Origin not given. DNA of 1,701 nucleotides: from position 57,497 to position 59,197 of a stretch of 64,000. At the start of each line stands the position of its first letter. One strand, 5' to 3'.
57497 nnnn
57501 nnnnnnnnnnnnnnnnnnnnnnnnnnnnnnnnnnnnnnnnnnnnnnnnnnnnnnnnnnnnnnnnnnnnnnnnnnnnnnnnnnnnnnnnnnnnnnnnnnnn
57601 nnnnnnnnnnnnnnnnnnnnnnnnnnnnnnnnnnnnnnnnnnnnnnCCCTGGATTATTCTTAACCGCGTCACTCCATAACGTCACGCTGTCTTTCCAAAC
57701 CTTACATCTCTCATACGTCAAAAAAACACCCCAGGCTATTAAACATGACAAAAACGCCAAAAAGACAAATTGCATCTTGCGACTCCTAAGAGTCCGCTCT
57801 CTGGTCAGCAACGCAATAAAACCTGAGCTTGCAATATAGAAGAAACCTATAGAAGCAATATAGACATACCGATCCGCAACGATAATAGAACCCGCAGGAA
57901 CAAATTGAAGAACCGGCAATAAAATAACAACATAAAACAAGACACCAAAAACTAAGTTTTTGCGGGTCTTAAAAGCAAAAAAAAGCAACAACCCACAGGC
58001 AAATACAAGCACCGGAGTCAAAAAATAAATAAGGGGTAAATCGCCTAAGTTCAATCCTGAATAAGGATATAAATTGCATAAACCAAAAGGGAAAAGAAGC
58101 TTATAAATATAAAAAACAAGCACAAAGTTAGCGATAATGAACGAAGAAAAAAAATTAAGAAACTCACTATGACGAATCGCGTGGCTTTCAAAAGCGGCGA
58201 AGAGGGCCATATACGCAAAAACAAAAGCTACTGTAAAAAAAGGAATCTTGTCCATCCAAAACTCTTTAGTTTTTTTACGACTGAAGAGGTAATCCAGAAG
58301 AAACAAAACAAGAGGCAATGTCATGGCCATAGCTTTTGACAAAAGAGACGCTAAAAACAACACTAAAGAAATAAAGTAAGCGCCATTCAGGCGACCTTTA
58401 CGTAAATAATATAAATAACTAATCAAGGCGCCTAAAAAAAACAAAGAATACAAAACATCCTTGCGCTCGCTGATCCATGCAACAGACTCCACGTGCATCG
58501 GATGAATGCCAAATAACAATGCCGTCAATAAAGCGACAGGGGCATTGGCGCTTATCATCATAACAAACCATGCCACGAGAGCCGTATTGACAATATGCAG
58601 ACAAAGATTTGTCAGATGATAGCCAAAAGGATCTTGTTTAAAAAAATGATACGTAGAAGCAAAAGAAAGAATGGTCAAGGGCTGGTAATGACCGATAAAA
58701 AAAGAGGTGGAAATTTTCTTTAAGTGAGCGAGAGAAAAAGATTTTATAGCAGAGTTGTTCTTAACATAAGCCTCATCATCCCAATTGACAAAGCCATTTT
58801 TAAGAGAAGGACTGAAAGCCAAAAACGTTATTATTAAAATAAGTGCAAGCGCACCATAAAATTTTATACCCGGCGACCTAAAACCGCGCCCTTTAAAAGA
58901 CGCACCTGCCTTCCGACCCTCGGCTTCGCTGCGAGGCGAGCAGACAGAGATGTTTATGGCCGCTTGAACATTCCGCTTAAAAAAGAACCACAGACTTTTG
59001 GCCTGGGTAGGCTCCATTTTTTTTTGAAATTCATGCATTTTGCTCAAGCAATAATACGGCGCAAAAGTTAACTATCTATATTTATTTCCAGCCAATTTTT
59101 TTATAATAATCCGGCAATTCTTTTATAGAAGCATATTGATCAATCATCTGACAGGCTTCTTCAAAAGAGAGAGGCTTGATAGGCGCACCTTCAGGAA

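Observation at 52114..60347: Three GT-C glycosyltransferases, a UbiA-family prenyltransferase and a radical SAM enzyme suggest a lipid-linked sugar donor pathway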

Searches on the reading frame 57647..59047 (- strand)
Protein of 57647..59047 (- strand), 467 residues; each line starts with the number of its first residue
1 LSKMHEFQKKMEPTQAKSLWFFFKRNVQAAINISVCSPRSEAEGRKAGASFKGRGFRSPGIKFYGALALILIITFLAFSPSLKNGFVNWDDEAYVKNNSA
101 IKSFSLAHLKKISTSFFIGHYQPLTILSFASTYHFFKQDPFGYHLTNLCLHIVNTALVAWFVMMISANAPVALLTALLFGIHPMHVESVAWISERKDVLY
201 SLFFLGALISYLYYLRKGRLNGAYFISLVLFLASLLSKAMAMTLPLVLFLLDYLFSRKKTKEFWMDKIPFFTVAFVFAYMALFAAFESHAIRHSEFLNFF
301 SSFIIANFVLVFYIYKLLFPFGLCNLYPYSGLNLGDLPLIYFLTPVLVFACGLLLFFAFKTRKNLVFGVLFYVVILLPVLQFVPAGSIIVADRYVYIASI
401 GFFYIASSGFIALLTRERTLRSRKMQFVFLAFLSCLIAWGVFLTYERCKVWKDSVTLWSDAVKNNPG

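Call 6: search_protein_families(library=pfam, proteins=[window:57647-59047:-], max_evalue=1)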
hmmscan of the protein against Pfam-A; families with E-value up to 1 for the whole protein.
seq(467 aa): 0 families

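Call 24: find_homologous_proteins(query=window:57647-59047:-)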
Query seq(467 aa) (467 aa): 6119 proteins with E <= 0.001 among 8000 candidates; the best 120 are listed.
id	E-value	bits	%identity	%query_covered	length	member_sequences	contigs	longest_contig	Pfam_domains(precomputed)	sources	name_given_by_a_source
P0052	8.2e-204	696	81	87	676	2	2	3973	PF13431.13,PF23914.2,PF13414.13,PF13176.13,PF24885.2,PF13428.13,PF25064.2,PF13374.13,PF14559.13,PF13371.13,PF00515.35,PF13424.13,PF21033.5,PF13432.13,PF13181.13,PF07719.24,PF13174.13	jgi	-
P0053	2.5e-198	678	76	87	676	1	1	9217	PF13431.13,PF23914.2,PF13414.13,PF01535.27,PF13176.13,PF24885.2,PF13428.13,PF25064.2,PF13374.13,PF07721.21,PF14559.13,PF13371.13,PF00515.35,PF13424.13,PF21033.5,PF13432.13,PF13181.13,PF07719.24,PF13174.13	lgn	-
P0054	1.1e-115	405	51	88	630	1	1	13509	PF03704.24,PF16068.11,PF13414.13,PF01535.27,PF12569.15,PF13374.13,PF07721.21,PF00515.35,PF13424.13,PF13429.13,PF14561.13,PF07719.24,PF13174.13,PF25063.1,PF13431.13,PF23914.2,PF13176.13,PF24885.2,PF13428.13,PF14559.13,PF13371.13,PF21033.5,PF13432.13,PF13181.13,PF01239.29,PF10373.16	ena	-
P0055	1.4e-115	405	49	86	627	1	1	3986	PF13431.13,PF23914.2,PF13414.13,PF12569.15,PF13428.13,PF13374.13,PF14559.13,PF24575.2,PF25575.1,PF10516.16,PF13371.13,PF00515.35,PF13424.13,PF21033.5,PF14938.13,PF13432.13,PF13181.13,PF01239.29,PF07719.24,PF13174.13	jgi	-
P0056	1.7e-113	398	49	84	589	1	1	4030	PF13431.13,PF13414.13,PF13176.13,PF13428.13,PF13374.13,PF14559.13,PF13371.13,PF00515.35,PF12895.14,PF13424.13,PF21033.5,PF13432.13,PF13181.13,PF07719.24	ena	-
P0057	4.2e-112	394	49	88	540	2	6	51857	PF13431.13,PF13414.13,PF13176.13,PF13428.13,PF13374.13,PF07721.21,PF14559.13,PF00515.35,PF13424.13,PF13432.13,PF13181.13,PF07719.24,PF13174.13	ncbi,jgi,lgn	-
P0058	6.5e-112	393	48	84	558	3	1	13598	PF13431.13,PF13414.13,PF13428.13,PF13374.13,PF14559.13,PF13371.13,PF00515.35,PF13424.13,PF13432.13,PF13181.13,PF07719.24,PF13174.13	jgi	jgi:Tfp pilus assembly protein PilF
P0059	1.3e-111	392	48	84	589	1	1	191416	PF13431.13,PF13414.13,PF13176.13,PF13428.13,PF13374.13,PF14559.13,PF00515.35,PF13424.13,PF21033.5,PF13432.13,PF13181.13,PF07719.24,PF13231.13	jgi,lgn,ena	-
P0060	1.6e-111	392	47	84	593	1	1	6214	PF13431.13,PF13414.13,PF13176.13,PF13428.13,PF13374.13,PF14559.13,PF13371.13,PF00515.35,PF13424.13,PF13432.13,PF13181.13,PF07719.24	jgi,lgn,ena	-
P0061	1.8e-111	392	48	85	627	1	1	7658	PF13431.13,PF13414.13,PF12569.15,PF13428.13,PF13374.13,PF14559.13,PF10516.16,PF13371.13,PF00515.35,PF12895.14,PF13424.13,PF21033.5,PF13432.13,PF13181.13,PF07719.24,PF13174.13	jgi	-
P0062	3.2e-111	391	50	83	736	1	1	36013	PF13431.13,PF25060.1,PF13414.13,PF13176.13,PF13428.13,PF13374.13,PF14559.13,PF00515.35,PF13424.13,PF21033.5,PF13432.13,PF13181.13,PF07719.24,PF13174.13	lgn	-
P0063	6.7e-111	390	48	86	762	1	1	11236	PF13414.13,PF12569.15,PF13374.13,PF07721.21,PF24575.2,PF00515.35,PF13424.13,PF07719.24,PF13174.13,PF25063.1,PF13431.13,PF23914.2,PF25062.2,PF24885.2,PF13428.13,PF14559.13,PF25575.1,PF10516.16,PF13371.13,PF21033.5,PF13432.13,PF06552.19,PF13181.13,PF01239.29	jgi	jgi:protein O-mannosyl-transferase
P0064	1.1e-110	389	49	86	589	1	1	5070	PF13431.13,PF13414.13,PF13176.13,PF13428.13,PF13374.13,PF14559.13,PF00515.35,PF13424.13,PF21033.5,PF13432.13,PF13181.13,PF07719.24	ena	-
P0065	1.3e-110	389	48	84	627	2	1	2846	PF13431.13,PF13414.13,PF12569.15,PF13428.13,PF13374.13,PF14559.13,PF25575.1,PF10516.16,PF13371.13,PF00515.35,PF13424.13,PF13432.13,PF13181.13,PF07719.24,PF13174.13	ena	-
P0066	2.2e-110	388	47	84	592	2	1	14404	PF13431.13,PF13414.13,PF13176.13,PF13428.13,PF13374.13,PF14559.13,PF24575.2,PF00515.35,PF13424.13,PF21033.5,PF13432.13,PF13181.13,PF07719.24,PF13174.13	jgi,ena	jgi:tetratricopeptide (TPR) repeat protein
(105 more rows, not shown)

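Call 32: search_solved_structures(query=A3, max_evalue=10)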
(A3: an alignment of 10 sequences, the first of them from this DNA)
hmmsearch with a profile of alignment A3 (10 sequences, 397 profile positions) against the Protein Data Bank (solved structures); distinct sequences matched with E-value up to 10: 0.

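Call 33: search_protein_families(library=pfam, alignment_id=A3, max_evalue=1)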
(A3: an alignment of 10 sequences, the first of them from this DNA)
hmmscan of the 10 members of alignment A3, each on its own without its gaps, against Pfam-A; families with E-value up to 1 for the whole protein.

A. member 1, seq(402 aa): 0 families

B. families by the number of members that match (of 10 scanned): 7 families
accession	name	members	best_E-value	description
PF13231.12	PMT_2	2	3.3e-06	Dolichyl-phosphate-mannose-protein mannosyltransferase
PF02366.24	PMT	2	0.00016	Dolichyl-phosphate-mannose-protein mannosyltransferase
PF04923.17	Ninjurin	2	0.012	Ninjurin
PF06195.18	DUF996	1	0.026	Protein of unknown function (DUF996)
PF06522.17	B12D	1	0.045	NADH-ubiquinone reductase complex 1 MLRQ subunit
PF17073.10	SafA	1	0.097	Two-component-system connector protein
PF05493.18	ATP_synt_H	1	0.2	ATP synthase subunit H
